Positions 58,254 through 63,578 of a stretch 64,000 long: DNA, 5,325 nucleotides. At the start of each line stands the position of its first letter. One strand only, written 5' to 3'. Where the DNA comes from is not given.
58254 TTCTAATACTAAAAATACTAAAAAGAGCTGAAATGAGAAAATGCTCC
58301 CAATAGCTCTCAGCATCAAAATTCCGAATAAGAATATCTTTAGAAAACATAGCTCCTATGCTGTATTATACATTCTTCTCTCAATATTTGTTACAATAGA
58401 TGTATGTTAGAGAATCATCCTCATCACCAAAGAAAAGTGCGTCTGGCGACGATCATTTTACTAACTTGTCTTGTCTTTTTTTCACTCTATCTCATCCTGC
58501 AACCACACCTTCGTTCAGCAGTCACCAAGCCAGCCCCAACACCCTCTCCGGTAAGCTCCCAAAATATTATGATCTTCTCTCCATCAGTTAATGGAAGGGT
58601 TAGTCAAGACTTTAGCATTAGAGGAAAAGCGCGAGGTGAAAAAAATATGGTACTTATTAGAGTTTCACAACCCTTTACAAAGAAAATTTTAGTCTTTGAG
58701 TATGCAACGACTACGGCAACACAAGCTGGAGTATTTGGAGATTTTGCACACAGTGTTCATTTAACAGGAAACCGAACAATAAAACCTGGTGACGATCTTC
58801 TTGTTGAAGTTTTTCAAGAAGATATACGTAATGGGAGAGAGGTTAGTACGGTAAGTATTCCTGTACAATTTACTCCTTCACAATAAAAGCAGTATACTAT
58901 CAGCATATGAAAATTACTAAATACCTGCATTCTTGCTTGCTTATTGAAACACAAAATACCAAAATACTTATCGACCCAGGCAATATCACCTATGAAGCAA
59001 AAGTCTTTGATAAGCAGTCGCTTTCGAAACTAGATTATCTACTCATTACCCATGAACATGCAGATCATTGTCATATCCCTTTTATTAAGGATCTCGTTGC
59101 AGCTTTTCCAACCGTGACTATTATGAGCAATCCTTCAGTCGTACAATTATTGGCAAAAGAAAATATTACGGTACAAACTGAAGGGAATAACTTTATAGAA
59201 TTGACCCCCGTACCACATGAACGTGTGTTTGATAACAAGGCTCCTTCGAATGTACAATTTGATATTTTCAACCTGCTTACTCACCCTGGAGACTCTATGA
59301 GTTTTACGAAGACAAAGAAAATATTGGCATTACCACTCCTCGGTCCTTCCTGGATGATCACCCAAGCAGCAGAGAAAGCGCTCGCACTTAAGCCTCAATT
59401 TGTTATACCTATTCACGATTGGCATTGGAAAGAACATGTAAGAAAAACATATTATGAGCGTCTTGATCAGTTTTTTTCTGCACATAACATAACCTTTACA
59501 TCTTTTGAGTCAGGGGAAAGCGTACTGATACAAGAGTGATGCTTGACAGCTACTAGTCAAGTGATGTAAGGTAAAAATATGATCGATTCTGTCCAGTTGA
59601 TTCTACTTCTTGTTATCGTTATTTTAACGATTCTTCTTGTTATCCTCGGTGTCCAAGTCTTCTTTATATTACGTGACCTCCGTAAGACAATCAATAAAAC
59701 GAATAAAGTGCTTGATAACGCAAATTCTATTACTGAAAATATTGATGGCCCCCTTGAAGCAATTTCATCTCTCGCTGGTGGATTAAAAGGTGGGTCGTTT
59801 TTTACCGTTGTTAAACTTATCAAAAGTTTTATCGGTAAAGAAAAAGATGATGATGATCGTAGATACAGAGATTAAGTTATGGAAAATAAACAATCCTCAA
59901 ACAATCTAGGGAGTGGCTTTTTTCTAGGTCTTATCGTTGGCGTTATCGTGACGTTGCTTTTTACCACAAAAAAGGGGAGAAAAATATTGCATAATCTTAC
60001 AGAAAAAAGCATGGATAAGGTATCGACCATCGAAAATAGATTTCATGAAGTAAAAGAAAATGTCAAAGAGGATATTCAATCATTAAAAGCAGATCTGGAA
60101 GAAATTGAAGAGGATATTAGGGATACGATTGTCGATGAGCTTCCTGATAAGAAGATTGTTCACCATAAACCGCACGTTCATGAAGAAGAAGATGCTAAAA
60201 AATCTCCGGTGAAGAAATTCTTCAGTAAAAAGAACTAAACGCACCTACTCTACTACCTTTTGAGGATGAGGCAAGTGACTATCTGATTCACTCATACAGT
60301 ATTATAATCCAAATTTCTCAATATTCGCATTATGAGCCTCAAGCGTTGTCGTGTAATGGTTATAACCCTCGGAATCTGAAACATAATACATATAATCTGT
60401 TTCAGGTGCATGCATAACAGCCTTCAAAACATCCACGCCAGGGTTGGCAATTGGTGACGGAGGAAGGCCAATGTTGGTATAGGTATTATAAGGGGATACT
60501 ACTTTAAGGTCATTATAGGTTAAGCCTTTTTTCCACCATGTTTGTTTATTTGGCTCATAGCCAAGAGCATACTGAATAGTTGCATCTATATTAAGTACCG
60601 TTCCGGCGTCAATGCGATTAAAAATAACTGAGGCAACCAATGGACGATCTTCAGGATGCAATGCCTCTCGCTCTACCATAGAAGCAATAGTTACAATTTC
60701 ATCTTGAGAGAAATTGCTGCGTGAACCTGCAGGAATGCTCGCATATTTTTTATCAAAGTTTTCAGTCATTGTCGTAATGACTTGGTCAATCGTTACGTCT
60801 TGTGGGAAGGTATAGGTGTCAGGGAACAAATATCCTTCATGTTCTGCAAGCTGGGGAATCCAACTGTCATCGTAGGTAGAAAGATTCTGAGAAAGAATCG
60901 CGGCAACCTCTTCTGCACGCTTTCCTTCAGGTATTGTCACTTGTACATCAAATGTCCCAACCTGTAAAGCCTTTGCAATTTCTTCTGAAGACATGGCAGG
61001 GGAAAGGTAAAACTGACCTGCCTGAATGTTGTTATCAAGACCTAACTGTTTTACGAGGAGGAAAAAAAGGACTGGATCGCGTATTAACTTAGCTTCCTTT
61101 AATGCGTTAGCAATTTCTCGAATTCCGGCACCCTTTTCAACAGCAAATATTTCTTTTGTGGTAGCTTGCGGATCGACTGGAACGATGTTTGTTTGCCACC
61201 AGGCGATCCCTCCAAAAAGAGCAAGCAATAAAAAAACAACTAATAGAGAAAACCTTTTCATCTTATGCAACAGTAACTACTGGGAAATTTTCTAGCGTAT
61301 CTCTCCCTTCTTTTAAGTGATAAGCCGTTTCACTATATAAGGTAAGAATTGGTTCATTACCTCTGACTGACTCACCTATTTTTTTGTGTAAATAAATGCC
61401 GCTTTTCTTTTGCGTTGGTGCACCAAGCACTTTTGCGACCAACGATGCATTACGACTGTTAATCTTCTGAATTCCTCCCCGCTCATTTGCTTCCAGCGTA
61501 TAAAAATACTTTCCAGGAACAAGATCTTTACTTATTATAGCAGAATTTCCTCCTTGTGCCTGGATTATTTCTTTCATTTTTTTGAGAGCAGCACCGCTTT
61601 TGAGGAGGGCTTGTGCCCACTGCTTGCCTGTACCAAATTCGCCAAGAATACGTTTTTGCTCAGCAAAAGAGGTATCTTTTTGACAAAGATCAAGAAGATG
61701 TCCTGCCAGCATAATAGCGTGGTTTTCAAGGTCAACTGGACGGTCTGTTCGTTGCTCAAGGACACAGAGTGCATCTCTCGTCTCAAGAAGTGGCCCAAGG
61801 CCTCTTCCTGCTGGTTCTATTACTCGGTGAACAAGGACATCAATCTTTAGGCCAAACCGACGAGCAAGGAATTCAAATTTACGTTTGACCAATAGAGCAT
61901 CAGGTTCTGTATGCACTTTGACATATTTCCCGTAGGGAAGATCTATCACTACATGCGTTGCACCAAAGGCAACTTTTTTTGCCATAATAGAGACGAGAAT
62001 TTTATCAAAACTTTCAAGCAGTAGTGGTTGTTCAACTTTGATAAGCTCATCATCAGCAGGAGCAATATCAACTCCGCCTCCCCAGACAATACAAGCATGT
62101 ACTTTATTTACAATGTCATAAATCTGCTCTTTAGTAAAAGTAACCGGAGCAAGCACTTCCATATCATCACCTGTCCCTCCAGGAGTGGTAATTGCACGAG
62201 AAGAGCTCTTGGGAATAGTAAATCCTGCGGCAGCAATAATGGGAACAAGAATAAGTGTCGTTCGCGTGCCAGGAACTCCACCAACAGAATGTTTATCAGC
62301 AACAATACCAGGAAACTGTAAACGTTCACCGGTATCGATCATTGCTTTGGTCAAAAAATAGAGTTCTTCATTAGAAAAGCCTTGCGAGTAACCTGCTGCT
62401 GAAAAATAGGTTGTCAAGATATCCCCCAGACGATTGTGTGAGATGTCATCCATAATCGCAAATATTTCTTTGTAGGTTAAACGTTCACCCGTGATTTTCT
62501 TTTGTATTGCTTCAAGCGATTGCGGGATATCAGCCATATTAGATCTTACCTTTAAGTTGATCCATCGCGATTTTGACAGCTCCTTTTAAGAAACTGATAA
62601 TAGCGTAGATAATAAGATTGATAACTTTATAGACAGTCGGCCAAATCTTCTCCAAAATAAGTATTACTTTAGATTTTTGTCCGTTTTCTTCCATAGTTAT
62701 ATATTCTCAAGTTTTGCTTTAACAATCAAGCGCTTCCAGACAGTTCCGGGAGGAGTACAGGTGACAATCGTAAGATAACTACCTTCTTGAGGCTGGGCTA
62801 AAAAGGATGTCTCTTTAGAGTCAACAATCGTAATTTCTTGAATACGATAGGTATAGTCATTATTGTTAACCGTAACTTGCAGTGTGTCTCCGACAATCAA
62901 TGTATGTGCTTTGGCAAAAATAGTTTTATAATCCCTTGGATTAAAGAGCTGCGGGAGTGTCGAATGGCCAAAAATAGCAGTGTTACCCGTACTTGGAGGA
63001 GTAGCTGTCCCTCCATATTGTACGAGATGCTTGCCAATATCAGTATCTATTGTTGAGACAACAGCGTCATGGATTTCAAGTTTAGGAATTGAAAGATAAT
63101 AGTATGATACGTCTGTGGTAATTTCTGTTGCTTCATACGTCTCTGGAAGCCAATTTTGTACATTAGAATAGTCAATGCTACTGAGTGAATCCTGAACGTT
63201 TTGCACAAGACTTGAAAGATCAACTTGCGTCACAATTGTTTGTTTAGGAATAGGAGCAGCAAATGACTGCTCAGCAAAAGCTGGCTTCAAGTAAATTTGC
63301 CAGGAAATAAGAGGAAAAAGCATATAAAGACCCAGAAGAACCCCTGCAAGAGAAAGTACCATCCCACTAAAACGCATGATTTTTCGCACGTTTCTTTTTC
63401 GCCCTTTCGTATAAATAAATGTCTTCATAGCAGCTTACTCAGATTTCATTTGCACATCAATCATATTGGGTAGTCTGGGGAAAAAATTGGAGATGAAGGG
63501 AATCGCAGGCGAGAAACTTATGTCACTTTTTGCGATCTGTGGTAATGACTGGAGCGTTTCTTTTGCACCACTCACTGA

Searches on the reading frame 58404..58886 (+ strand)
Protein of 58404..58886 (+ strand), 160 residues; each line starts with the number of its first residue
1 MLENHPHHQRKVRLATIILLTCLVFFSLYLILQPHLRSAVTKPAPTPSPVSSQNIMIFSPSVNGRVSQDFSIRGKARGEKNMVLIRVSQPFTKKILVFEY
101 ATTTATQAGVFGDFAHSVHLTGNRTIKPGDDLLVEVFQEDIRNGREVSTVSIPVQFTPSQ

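Call 97: search_protein_families(library=pfam, proteins=[window:58404-58886:+], max_evalue=0.0001)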
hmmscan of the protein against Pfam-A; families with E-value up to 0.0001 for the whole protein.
window:58404-58886:+ (160 aa): 1 family
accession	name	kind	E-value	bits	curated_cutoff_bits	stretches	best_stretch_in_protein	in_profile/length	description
PF10648.15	Gmad2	-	9.4e-07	29.5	25.7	1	54-144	1-85/86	Immunoglobulin-like domain of bacterial spore germination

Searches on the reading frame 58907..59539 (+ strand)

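Call 97: search_protein_families(library=pfam, proteins=[window:58907-59539:+], max_evalue=0.0001)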
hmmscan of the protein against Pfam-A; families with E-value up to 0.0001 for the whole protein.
window:58907-59539:+ (210 aa): 3 families
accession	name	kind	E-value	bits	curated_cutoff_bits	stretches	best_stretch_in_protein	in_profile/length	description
PF13483.12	Lactamase_B_3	-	1.1e-15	58.4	24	1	2-170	1-160/160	Beta-lactamase superfamily domain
PF00753.33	Lactamase_B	-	3.7e-09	37.2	22.7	1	7-55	5-57/196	Metallo-beta-lactamase superfamily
PF12706.13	Lactamase_B_2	-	2.5e-08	34.2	27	1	18-109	1-97/200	Beta-lactamase superfamily domain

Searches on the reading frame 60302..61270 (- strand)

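Call 97: search_protein_families(library=pfam, proteins=[window:60302-61270:-], max_evalue=0.0001)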
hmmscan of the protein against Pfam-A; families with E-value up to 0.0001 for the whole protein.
window:60302-61270:- (322 aa): 1 family
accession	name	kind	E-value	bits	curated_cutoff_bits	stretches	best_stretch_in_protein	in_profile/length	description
PF02618.21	YceG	-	8.9e-79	265.2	32.4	1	42-319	1-275/275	YceG-like family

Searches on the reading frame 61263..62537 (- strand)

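Call 97: search_protein_families(library=pfam, proteins=[window:61263-62537:-], max_evalue=0.0001)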
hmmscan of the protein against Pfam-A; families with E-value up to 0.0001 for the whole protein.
window:61263-62537:- (424 aa): 3 families
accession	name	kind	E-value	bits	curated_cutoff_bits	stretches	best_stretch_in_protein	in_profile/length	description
PF02885.22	Glycos_trans_3N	-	2.2e-10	40.6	26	1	9-70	2-63/63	Glycosyl transferase family, helical bundle domain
PF07831.19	PYNP_C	-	2.1e-08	34.2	27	1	356-407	2-60/75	Pyrimidine nucleoside phosphorylase C-terminal domain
PF00591.27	Glycos_transf_3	-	2.8e-08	34.2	27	1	79-152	4-80/253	Glycosyl transferase family, a/b domain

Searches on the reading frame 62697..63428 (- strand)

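Call 97: search_protein_families(library=pfam, proteins=[window:62697-63428:-], max_evalue=0.0001)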
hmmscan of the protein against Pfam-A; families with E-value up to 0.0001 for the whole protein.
window:62697-63428:- (243 aa): 1 family
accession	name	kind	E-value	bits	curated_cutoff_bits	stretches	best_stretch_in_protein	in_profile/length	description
PF04203.18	Sortase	-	4.2e-20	72.2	26.6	1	112-240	1-124/125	Sortase domain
